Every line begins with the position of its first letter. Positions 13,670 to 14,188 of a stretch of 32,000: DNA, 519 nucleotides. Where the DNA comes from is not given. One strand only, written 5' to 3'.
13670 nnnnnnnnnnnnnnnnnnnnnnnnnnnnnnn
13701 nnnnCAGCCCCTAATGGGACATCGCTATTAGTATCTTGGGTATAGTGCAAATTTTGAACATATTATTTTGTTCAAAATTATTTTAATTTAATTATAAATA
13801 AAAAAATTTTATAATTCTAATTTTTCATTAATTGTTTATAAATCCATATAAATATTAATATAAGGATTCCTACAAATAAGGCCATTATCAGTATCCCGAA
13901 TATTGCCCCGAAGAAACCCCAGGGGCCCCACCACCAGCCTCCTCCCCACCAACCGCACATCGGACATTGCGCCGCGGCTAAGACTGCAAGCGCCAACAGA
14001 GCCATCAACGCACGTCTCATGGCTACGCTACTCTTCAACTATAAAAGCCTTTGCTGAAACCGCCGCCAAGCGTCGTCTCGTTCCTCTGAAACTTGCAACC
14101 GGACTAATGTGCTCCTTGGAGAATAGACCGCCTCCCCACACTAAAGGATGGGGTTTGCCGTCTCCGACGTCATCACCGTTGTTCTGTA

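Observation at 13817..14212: Secreted CPMC plus Trp/Gly-rich mini-protein divergent from a ZIP metal transporter, with an unexplained 145-bp non-AT spacer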

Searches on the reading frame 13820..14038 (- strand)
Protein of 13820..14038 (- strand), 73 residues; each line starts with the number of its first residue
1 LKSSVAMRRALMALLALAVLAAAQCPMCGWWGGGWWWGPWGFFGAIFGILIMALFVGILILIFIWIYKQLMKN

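Call 3: search_protein_families(library=pfam, proteins=[window:13820-14020:-], max_evalue=0.1)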
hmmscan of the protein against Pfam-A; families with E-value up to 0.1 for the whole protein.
seq(67 aa): 1 family
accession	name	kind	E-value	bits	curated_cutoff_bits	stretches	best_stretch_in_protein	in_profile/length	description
PF12420.13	DUF3671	-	0.076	12.9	34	1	5-66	165-214/223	Fam-L, Fam-M like protein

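Call 4: search_protein_families(library=ncbifam, proteins=[window:13820-14020:-], max_evalue=0.1)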
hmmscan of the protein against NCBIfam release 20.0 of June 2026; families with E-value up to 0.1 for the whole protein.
seq(67 aa): 0 families

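Call 5: find_homologous_proteins(query=window:13820-14020:-, max_evalue=10)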
Query seq(67 aa): 35 candidates shared short words with the query, none scored E <= 10.

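Call 6: find_encoding_contigs(protein=window:13820-14020:-, flank=5000, max_places=6)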
Protein seq(67 aa) (67 aa): 1 contig read that carries it; 1 place shown.
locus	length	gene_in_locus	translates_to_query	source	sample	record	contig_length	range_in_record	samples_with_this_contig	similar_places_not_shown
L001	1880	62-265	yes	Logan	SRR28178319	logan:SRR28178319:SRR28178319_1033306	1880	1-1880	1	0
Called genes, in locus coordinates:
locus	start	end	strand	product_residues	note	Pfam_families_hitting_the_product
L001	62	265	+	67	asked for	-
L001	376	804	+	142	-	-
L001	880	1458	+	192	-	-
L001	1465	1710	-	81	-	PF12802:MarR_2, PF13412:HTH_24, PF24034:DUF7343, PF01047:MarR (weak)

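Call 10: find_related_loci(query=window:13820-14020:-, collection=genome_contigs, flank=6000)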
Query seq(67 aa) (67 aa) in genome_contigs; peptide patterns used: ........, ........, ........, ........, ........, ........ (x = any residue, [..] = any of these).
326 stretches matched a pattern, but none encodes a relative of the query by tblastn (E <= 1e-3).

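Call 24: search_protein_representatives(protein=window:13820-14020:-)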
Query: 67 residues. Proteins with E-value up to 0.001 (for the whole library): 6; up to 1e-10: 3; up to 1e-30: 0. The best 6 are listed.
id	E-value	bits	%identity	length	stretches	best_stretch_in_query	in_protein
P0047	2.9e-15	72.1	56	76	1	4-66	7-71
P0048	4.3e-15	71.6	64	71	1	8-65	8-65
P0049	3.6e-12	62.2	56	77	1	5-66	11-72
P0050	1.3e-06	44.5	47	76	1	5-66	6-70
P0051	2.7e-06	43.5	48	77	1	5-66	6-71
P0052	6.8e-04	35.9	42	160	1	5-66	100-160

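Call 28: find_homologous_proteins(query=A3, max_evalue=10)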
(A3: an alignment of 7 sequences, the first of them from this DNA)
Query A3 (7 sequences) (67 aa, profile of the alignment): 11 proteins with E <= 10 among 8000 candidates.
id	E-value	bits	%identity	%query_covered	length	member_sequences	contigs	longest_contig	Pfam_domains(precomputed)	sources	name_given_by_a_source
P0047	6.3e-29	118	45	94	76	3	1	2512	-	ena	-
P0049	8.0e-28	114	50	75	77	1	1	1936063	-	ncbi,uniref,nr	ncbi:hypothetical protein [Thermoproteus uzoniensis]|uniref:hypothetical protein n=1 Tax=Thermoprote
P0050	9.8e-28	114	42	93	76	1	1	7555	-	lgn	-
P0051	2.9e-25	106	79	21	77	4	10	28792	-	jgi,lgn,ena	-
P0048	6.3e-25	105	63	88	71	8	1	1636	-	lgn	-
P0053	1.4e-22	97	88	12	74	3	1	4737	-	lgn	-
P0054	1.1e-21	95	57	21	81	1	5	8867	-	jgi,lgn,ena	-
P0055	2.7e-19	87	43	96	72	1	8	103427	-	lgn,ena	-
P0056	1.1e-18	85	-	-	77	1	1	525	-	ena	-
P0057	1.6e-2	33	100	10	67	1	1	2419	-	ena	-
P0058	2.7e+0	26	67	27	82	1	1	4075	-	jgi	-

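Call 30: find_encoding_contigs(protein=P0049, flank=6000, max_places=3)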
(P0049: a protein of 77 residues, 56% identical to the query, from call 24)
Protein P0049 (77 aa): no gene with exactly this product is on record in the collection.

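Call 31: find_encoding_contigs(protein=P0055, flank=6000, max_places=3)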
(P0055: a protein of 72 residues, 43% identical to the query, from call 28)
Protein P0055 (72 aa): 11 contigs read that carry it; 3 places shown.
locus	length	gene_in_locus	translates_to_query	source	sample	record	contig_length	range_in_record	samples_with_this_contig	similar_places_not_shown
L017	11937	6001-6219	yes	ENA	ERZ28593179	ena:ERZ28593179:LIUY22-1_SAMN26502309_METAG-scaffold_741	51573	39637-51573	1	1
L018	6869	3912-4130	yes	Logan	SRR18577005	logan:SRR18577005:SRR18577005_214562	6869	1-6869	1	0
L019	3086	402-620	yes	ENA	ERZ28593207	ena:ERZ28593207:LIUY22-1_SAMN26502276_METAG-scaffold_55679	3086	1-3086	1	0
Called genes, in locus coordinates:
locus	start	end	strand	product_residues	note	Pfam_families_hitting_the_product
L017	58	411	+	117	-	PF13650:Asp_protease_2, PF13975:gag-asp_proteas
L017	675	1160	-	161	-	PF00578:AhpC-TSA, PF08534:Redoxin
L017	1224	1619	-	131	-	PF02579:Nitro_FeMo-Co (weak)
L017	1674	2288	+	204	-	PF00174:Oxidored_molyb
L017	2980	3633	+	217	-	PF04240:Caroten_synth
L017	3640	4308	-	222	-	PF02517:Rce1-like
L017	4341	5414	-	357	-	PF13098:Thioredoxin_2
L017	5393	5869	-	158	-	PF04214:DUF411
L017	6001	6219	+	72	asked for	-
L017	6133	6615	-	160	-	-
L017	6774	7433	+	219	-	-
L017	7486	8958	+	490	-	PF07732:Cu-oxidase_3, PF00394:Cu-oxidase, PF07731:Cu-oxidase_2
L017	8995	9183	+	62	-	PF04945:YHS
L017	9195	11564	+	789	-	PF00403:HMA, PF00122:E1-E2_ATPase, PF00702:Hydrolase, PF08282:Hydrolase_3 (faint)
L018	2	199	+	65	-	?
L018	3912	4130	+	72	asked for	-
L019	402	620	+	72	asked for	-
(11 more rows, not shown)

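Call 32: find_encoding_contigs(protein=P0051, flank=6000, max_places=3)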
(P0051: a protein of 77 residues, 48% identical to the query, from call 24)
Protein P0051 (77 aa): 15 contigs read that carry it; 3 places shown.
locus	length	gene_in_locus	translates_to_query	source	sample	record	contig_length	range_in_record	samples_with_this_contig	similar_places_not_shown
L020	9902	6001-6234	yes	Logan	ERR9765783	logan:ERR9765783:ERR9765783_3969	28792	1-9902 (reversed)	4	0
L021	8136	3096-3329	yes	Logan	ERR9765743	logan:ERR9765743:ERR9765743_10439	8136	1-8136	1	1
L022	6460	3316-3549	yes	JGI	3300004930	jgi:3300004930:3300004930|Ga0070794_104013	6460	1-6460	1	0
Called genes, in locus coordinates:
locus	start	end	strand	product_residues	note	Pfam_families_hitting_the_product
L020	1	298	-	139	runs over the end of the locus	PF02629:CoA_binding (weak), PF13380:CoA_binding_2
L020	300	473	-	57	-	PF04945:YHS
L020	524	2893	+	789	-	PF00403:HMA, PF00122:E1-E2_ATPase, PF00702:Hydrolase, PF12710:HAD (weak), PF08282:Hydrolase_3 (faint)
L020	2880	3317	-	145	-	-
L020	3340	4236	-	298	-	PF05067:Mn_catalase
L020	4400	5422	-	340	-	PF13098:Thioredoxin_2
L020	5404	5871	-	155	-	PF04214:DUF411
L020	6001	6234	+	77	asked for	-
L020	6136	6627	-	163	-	-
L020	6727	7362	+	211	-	-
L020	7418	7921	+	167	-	-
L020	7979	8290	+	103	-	PF00498:FHA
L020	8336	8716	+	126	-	-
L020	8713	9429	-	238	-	PF02621:VitK2_biosynth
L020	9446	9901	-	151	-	?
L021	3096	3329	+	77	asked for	-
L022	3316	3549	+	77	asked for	-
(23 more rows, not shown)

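Call 34: find_encoding_contigs(protein=P0054, flank=6000, max_places=3)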
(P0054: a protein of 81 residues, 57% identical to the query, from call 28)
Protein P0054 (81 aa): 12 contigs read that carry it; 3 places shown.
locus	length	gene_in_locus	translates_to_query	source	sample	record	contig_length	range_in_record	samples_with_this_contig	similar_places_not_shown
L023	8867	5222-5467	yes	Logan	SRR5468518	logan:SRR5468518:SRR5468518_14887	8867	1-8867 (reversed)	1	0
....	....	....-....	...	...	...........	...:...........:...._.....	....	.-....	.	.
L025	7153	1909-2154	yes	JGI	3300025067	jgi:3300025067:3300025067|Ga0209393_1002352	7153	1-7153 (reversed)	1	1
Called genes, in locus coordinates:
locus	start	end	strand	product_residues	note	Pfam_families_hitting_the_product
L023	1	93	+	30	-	?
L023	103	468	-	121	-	-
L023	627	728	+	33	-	-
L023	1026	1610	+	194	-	PF00005:ABC_tran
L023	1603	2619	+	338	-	-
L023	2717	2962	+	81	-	-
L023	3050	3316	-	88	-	-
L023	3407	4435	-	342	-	PF13098:Thioredoxin_2 (weak)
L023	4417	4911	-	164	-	PF04214:DUF411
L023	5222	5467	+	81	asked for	-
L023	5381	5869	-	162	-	-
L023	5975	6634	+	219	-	-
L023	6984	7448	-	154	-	PF05942:PaREP1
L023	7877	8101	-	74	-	-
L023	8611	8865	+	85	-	?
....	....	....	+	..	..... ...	-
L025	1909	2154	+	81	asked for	-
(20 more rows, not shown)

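Call 35: find_encoding_contigs(protein=P0050, flank=6000, max_places=3)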
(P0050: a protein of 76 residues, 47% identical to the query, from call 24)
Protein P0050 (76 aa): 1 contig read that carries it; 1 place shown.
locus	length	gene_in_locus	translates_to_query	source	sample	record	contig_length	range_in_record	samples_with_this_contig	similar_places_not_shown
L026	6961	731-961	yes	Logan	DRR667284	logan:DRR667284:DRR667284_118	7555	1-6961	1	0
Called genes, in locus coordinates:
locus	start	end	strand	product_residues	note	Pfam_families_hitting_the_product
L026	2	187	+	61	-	?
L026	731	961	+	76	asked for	-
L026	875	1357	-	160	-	-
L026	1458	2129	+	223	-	-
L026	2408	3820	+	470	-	PF00890:FAD_binding_2 (faint), PF01134:GIDA, PF07992:Pyr_redox_2, PF12831:FAD_oxidored, PF13738:Pyr_redox_3, PF00070:Pyr_redox, PF02852:Pyr_redox_dim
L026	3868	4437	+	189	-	PF05942:PaREP1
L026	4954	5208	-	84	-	-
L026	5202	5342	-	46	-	-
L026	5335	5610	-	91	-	PF05168:HEPN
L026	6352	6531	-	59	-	PF04945:YHS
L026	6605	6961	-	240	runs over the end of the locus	PF00106:adh_short, PF08659:KR (weak), PF13561:adh_short_C2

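Call 36: find_encoding_contigs(protein=P0053, flank=6000, max_places=3)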
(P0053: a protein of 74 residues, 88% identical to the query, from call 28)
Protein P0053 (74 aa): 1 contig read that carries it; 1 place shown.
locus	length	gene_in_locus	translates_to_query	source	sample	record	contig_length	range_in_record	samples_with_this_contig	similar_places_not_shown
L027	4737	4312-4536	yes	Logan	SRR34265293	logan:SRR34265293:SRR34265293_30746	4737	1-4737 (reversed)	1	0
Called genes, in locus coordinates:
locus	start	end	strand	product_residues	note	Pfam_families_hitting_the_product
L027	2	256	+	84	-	?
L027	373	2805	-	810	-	PF00403:HMA, PF00122:E1-E2_ATPase, PF00702:Hydrolase, PF12710:HAD (faint), PF08282:Hydrolase_3 (faint)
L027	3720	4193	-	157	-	PF04214:DUF411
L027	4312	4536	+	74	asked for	-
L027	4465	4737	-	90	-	?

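Call 43: search_protein_families(library=pfam, proteins=[L017:6774-7430:+, L017:6133-6615:-, L017:4341-5414:-, L017:5393-5869:-, L020:2880-3317:-], max_evalue=0.1)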
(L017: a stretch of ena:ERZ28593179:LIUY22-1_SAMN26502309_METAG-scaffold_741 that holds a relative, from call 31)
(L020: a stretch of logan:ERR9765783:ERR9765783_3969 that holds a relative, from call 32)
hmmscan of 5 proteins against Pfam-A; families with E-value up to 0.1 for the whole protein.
L017:6774-7430:+ (219 aa): 1 family
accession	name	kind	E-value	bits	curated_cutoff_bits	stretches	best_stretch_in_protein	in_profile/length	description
PF03413.25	PepSY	-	0.016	15.9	24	1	149-204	1-56/60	Peptidase propeptide and YPEB domain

L017:6133-6615:- (160 aa): 3 families
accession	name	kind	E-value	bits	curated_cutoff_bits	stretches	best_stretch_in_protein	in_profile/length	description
PF01978.25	TrmB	-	0.0011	19.2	25.6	1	77-130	6-58/68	Sugar-specific transcriptional regulator TrmB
PF12802.13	MarR_2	-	0.03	14.9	27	1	93-128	18-54/61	MarR family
PF06009.19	Laminin_II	-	0.034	14.6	33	1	95-144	31-82/138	Laminin Domain II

L017:4341-5414:- (357 aa): 4 families
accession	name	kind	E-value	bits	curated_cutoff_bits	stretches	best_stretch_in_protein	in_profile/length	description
PF13098.12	Thioredoxin_2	-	9.8e-09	35.9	27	1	34-158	8-104/104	Thioredoxin-like domain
PF03190.21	Thioredox_DsbH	-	0.00037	20.9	27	1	41-90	47-97/163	Protein of unknown function, DUF255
PF00085.26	Thioredoxin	-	0.059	13.8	23.5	1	29-78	15-63/103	Thioredoxin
PF13899.12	Thioredoxin_7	-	0.084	13.5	27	0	36-76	22-63/83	Thioredoxin-like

L017:5393-5869:- (158 aa): 1 family
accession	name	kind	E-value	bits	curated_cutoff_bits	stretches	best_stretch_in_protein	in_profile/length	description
PF04214.18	DUF411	-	8e-14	51.5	27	1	91-131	1-40/48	Protein of unknown function, DUF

L020:2880-3317:- (145 aa): 1 family
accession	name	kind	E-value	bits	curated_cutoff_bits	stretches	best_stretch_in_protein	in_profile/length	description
PF04346.18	EutH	-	0.0067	16.1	25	1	30-110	139-219/351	Ethanolamine utilisation protein, EutH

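Call 65: search_protein_families(library=ncbifam, proteins=[L026:2408-3820:+, L017:7486-8958:+, L017:5393-5869:-], max_evalue=0.001)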
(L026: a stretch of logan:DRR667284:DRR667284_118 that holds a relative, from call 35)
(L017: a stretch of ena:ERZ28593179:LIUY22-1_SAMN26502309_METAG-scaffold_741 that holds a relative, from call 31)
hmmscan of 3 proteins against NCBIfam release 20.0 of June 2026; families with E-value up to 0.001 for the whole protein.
L026:2408-3820:+ (470 aa): 85 families (the best 25 are shown)
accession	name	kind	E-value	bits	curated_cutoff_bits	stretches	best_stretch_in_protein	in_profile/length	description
TIGR02053.1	MerA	equivalog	8.9e-170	565.7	454.45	1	5-469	1-464/465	mercury(II) reductase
NF010311.1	PRK13748.1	subfamily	5.2e-94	316.1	600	1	4-470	97-560/560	mercury(II) reductase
TIGR01350.1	lipoamide_DH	equivalog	6.2e-91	305.4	408.8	1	4-463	1-459/461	dihydrolipoyl dehydrogenase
NF004991.0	PRK06370.1-3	subfamily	1.7e-83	280.9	620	1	4-458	35-487/509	FAD-containing oxidoreductase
NF004776.0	PRK06116.1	equivalog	4.5e-72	243.5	480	1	1-449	1-444/450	glutathione-disulfide reductase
NF004945.0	PRK06292.2-3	equivalog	3.5e-68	230.6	494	1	4-450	3-444/457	dihydrolipoyl dehydrogenase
NF005883.0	PRK07845.1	equivalog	5.9e-67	226.6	479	1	6-450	4-451/466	NAD(P)H-quinone dehydrogenase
NF004943.0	PRK06292.2-1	equivalog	2.8e-66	224.2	432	1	4-457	3-454/456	dihydrolipoyl dehydrogenase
NF004947.0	PRK06292.2-5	equivalog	2.3e-65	221.3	592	1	4-454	3-454/474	dihydrolipoyl dehydrogenase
NF005884.0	PRK07846.1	equivalog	1.4e-63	215.1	501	1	4-438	3-430/454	mycothione reductase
NF004939.0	PRK06292.1-1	equivalog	1.6e-61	208.5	435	1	2-440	3-440/476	dihydrolipoyl dehydrogenase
TIGR01424.1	gluta_reduc_2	equivalog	1.1e-60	205.5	606.05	1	4-449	2-440/446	glutathione-disulfide reductase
NF003585.0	PRK05249.1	equivalog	1.9e-60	204.8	465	1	2-457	4-456/464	Si-specific NAD(P)(+) transhydrogenase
NF004944.0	PRK06292.2-2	equivalog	2e-59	201.4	619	1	4-455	3-449/460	dihydrolipoyl dehydrogenase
NF004946.0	PRK06292.2-4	subfamily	7.4e-59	199.8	634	1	4-452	3-464/487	dihydrolipoyl dehydrogenase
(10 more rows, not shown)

L017:7486-8958:+ (490 aa): 8 families
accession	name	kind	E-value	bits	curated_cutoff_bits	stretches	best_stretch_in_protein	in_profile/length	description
NF008205.1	PRK10965.1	equivalog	1.1e-75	255.5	525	2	61-301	61-305/529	multicopper oxidase CueO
NF008135.0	PRK10883.1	equivalog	4.7e-41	140.8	581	2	70-286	70-286/471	cell division protein FtsP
NF045554.1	AmiPhnlOxPhsA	equivalog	3e-37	128.4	950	2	73-286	89-324/581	O-aminophenol oxidase PhsA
TIGR01480.1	copper_res_A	subfamily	1.7e-28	99.5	478.95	3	2-184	6-180/593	copper resistance system multicopper oxidase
TIGR03388.1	ascorbase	equivalog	4.3e-19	68.6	614.8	2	72-184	27-141/542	L-ascorbate oxidase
TIGR03389.1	laccase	equivalog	2.9e-15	56.1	558.9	1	74-284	31-250/539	laccase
TIGR03390.1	ascorbOXfungal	equivalog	3.8e-07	29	445.35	1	72-284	34-262/538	L-ascorbate oxidase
TIGR02376.1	Cu_nitrite_red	equivalog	1.3e-06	27.9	296.3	1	71-167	53-148/326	copper-containing nitrite reductase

L017:5393-5869:- (158 aa): 0 families
